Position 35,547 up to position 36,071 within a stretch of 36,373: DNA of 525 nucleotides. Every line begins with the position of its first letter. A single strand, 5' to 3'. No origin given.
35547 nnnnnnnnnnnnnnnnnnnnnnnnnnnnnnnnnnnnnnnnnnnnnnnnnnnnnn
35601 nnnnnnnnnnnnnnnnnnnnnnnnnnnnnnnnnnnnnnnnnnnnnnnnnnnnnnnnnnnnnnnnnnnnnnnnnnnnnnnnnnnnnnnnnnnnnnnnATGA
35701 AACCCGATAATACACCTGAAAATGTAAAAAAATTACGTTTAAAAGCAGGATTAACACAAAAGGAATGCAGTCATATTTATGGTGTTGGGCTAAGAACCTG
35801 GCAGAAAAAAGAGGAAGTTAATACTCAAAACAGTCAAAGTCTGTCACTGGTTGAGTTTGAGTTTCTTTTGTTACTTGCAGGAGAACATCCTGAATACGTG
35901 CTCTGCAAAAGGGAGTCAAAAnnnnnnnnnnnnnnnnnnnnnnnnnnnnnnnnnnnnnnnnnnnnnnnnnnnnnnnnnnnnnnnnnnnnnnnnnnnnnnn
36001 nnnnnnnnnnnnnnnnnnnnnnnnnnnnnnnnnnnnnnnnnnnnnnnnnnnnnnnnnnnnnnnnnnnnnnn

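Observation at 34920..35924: Overlapping three-gene operon of unknown function ending in an XRE-type HTH protein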

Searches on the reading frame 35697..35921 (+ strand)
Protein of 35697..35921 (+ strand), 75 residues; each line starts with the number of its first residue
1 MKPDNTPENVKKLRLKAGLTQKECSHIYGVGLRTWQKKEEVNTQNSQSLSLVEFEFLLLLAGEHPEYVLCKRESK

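Call 7: search_protein_families(proteins=[window:35697-35921:+], library=ncbifam, max_evalue=1)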
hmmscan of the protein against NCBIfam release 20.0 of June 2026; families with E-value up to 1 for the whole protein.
window:35697-35921:+ (75 aa): 5 families
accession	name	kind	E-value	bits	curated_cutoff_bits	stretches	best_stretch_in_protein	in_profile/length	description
TIGR03830.1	CxxCG_CxxCG_HTH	subfamily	1.2e-05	25.1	61.8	1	6-51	66-111/127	type II TA system antitoxin MqsA family protein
NF040522.1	VC1465_fam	subfamily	0.00046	20.2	70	1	11-44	2-35/111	VC1465 family Xer recombination activation factor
TIGR03070.1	couple_hipB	subfamily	0.00074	19.4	71.65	1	10-34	7-31/58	type II toxin-antitoxin system Y4mF family antitoxin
NF041951.1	phage_RstR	subfamily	0.11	12.7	80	1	7-44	4-41/108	RstR family transcriptional repressor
NF041575.1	antitoxPezA_Strep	equivalog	0.11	12.5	290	1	8-43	4-39/158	type II toxin-antitoxin system antitoxin PezA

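Call 8: search_protein_families(proteins=[window:35697-35921:+], library=phrogs, max_evalue=1)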
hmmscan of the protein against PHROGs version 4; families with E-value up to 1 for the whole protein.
window:35697-35921:+ (75 aa): 11 families
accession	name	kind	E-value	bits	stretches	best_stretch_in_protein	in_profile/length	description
phrog_7950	-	transcription regulation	1.1e-05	26.4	1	6-58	8-59/68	transcriptional repressor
phrog_19114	-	unknown function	0.0003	21.8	1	6-66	72-127/135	-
phrog_2104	-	unknown function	0.0011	20.2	1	6-44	40-78/103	-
phrog_17513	-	transcription regulation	0.029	15.4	1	4-24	8-28/118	transcriptional regulator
phrog_8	-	transcription regulation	0.04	14.4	1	4-37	75-108/346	transcriptional regulator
phrog_147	-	transcription regulation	0.046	15.1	1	7-42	6-41/100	transcriptional regulator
phrog_4779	-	transcription regulation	0.074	14.6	1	6-52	3-52/98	transcriptional regulator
phrog_3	-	transcription regulation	0.096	13.4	1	4-39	87-121/430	transcriptional repressor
phrog_34341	-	transcription regulation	0.1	13.8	1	8-44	74-110/122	transcriptional regulator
phrog_664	-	DNA, RNA and nucleotide metabolism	0.18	12.6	1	5-40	85-122/210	DNA binding protein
phrog_37751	-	unknown function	0.27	11.7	1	6-32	153-181/205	-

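Call 9: search_protein_families(proteins=[window:35697-35921:+], library=padloc, max_evalue=1)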
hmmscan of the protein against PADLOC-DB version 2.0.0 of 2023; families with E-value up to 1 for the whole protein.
window:35697-35921:+ (75 aa): 0 families

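Call 16: profile_search(protein=window:35697-35921:+)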
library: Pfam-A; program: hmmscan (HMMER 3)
A. the first sequence (75 residues): domains with independent E <= 10: 2; with E <= 0.001: 2
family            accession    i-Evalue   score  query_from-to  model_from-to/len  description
MqsA_antitoxin    PF15731.11    2.1e-05    25.1       6-67         70-126/131  Antitoxin component of bacterial toxin-antitoxin system, MqsA
Xre-like-HTH      PF20432.4      0.0001    23.0      13-62         18-63/63  Antitoxin Xre-like helix-turn-helix domain

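Call 88: search_dna_similar(query=window:35697-35921:+, collection=plasmids, mode=protein, rows=spread, max_rows=40)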
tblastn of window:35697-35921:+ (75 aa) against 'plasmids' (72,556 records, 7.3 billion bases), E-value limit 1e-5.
Records with a match: 1207; places in all: 1255; records where one place covers at least 80% of the query: 1205.
Best place of each record, by identity: >=99% 431; 95-99% 14; 90-95% 3; 60-80% 610; <60% 149.
By first word of the organism name: Escherichia 878; Salmonella 119; Klebsiella 92; Shigella 37; Citrobacter 18; Enterobacter 12; Serratia 11; Arsenophonus 10; Proteus 5; Morganella 4; and 10 more.
By predicted mobility (MOB-suite, as given by PLSDB): conjugative 1106; mobilizable 54; non-mobilizable 47.
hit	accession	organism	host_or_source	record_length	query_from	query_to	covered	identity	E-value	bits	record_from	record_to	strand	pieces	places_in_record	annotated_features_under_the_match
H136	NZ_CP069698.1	Escherichia coli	Homo sapiens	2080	1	75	100%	100.0%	2e-33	126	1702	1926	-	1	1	hypothetical protein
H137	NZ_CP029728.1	Citrobacter sp. CRE-46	-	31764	1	75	100%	100.0%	3e-33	126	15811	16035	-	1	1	hypothetical protein (x2)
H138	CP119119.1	Escherichia coli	EQA test strain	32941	1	75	100%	100.0%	3e-33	126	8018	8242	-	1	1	XRE family transcriptional regulator | hypothetical protein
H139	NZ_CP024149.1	Escherichia coli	single cell,clinical patient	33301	1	75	100%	100.0%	3e-33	126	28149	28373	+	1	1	hypothetical protein (x2)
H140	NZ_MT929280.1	Klebsiella pneumoniae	-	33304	1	75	100%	100.0%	3e-33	126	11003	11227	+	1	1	hypothetical protein (x2)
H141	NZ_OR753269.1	Escherichia coli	-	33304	1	75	100%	100.0%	3e-33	126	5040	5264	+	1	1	hypothetical protein (x2)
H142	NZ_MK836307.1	Escherichia coli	-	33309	1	75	100%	100.0%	3e-33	126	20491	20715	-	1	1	hypothetical protein (x2)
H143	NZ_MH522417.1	Salmonella enterica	Homo sapiens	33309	1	75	100%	100.0%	3e-33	126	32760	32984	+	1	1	hypothetical protein (x2)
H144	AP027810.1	Escherichia coli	Homo sapiens,whole organism,feces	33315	1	75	100%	100.0%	3e-33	126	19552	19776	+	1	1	hypothetical protein (x2)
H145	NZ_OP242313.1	Escherichia coli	Homo sapiens,stool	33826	1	75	100%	100.0%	3e-33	126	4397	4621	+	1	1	hypothetical protein (x2)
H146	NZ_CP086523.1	Escherichia coli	Homo sapiens,stool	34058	1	75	100%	100.0%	3e-33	126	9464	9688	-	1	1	hypothetical protein (x2)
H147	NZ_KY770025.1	Escherichia coli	seawater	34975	1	75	100%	100.0%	3e-33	126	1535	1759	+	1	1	hypothetical protein (x2)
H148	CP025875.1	Escherichia coli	Homo sapiens,stool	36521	1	75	100%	100.0%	3e-33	126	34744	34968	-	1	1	none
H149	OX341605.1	Escherichia coli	-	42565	1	75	100%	100.0%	3e-33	126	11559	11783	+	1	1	hypothetical protein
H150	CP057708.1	Escherichia coli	culture,Pooled pig faecal samples ...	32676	1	75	100%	98.7%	3e-33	126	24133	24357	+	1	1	XRE family transcriptional regulator | hypothetical protein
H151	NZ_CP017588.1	Pantoea stewartii subsp. stewartii DC283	Zea mays,Strain was received from ...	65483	4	72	92%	72.5%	4e-18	83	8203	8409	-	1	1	type II toxin-antitoxin system MqsA family antitoxin | hypothetical protein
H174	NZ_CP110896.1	Citrobacter freundii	Homo sapiens,urine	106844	2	72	95%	49.3%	6e-12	66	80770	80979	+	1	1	helix-turn-helix domain-containing protein | hypothetical protein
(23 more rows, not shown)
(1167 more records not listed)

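Call 91: get_annotated_region(hit=H151, flank=2500)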
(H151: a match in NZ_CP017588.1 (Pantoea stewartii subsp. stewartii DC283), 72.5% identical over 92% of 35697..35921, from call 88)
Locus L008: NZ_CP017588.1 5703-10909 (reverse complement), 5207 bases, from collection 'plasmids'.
description: Pantoea stewartii subsp. stewartii DC283 plasmid pDSJ07, complete sequence
organism: Pantoea stewartii subsp. stewartii DC283 (NCBI taxid 660596)
taxonomy: Bacteria; Pseudomonadota; Gammaproteobacteria; Enterobacterales; Erwiniaceae; Pantoea; Pantoea stewartii; Pantoea stewartii subsp. stewartii DC283
host: -; source: Zea mays,Strain was received from Susanne von Bodman laboratory in University of Connecticut; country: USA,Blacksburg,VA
typing (MOB-suite, as given by PLSDB): non-mobilizable; replicon rep_cluster_2203
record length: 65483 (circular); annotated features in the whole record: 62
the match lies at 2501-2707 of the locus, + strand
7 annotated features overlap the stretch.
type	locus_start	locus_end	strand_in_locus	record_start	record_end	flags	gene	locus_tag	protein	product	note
CDS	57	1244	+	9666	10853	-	-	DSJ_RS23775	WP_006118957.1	IS4 family transposase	-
CDS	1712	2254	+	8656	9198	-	-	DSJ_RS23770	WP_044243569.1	hypothetical protein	-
CDS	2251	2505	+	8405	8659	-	-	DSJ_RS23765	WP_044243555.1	hypothetical protein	-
CDS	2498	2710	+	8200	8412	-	-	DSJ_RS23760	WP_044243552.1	type II toxin-antitoxin system MqsA family antitoxin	-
CDS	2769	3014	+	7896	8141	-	-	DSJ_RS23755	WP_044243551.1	type II toxin-antitoxin system CcdA family antitoxin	-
CDS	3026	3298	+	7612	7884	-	-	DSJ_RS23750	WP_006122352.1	CcdB family protein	GO:0006276 - plasmid maintenance [Evidence IEA]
CDS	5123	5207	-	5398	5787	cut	-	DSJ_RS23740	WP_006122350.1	H-NS family nucleoid-associated regulatory protein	GO:0006355 - regulation of DNA-templated transcription [Evidence IEA]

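Call 92: get_annotated_region(hit=H174, flank=2500)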
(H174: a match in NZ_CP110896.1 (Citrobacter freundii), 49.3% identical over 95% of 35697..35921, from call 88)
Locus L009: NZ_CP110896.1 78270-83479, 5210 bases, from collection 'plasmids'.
description: Citrobacter freundii strain CF1807 plasmid pCF1807-3, complete sequence
organism: Citrobacter freundii (NCBI taxid 546)
taxonomy: Bacteria; Pseudomonadota; Gammaproteobacteria; Enterobacterales; Enterobacteriaceae; Citrobacter; Citrobacter freundii
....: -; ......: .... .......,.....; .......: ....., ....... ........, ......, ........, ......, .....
typing (MOB-suite, as given by PLSDB): conjugative; replicon IncU,IncX5; relaxase MOBP,MOBP; mating-pair formation MPF_T
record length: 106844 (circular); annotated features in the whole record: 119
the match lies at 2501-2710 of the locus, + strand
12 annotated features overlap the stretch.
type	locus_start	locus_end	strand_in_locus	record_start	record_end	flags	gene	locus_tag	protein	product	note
CDS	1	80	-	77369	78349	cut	-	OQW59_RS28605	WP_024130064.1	replication initiator protein A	-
CDS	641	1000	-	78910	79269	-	-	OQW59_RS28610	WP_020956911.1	hypothetical protein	-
CDS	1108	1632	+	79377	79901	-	-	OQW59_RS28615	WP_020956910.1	DnaJ domain-containing protein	GO:0006457 - protein folding [Evidence IEA]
CDS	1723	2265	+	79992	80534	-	-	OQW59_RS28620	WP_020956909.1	hypothetical protein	-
CDS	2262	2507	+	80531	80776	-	-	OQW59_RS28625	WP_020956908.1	hypothetical protein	-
CDS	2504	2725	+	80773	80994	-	-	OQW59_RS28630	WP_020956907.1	helix-turn-helix domain-containing protein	-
CDS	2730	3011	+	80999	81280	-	-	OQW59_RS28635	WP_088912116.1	hypothetical protein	-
CDS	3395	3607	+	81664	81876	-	-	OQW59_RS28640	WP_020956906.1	hypothetical protein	-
CDS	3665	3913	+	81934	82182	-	-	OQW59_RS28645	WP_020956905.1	hypothetical protein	-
CDS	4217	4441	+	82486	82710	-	-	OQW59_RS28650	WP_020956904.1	type II toxin-antitoxin system RelB family antitoxin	-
CDS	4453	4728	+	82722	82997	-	-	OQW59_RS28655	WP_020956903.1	type II toxin-antitoxin system mRNA interferase toxin, RelE/StbE family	GO:0030541 - plasmid partitioning [Evidence IEA]; GO:0051290 - protein heterotetramerization [Evidence IEA]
CDS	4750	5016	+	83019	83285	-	-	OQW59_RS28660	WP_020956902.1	hypothetical protein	-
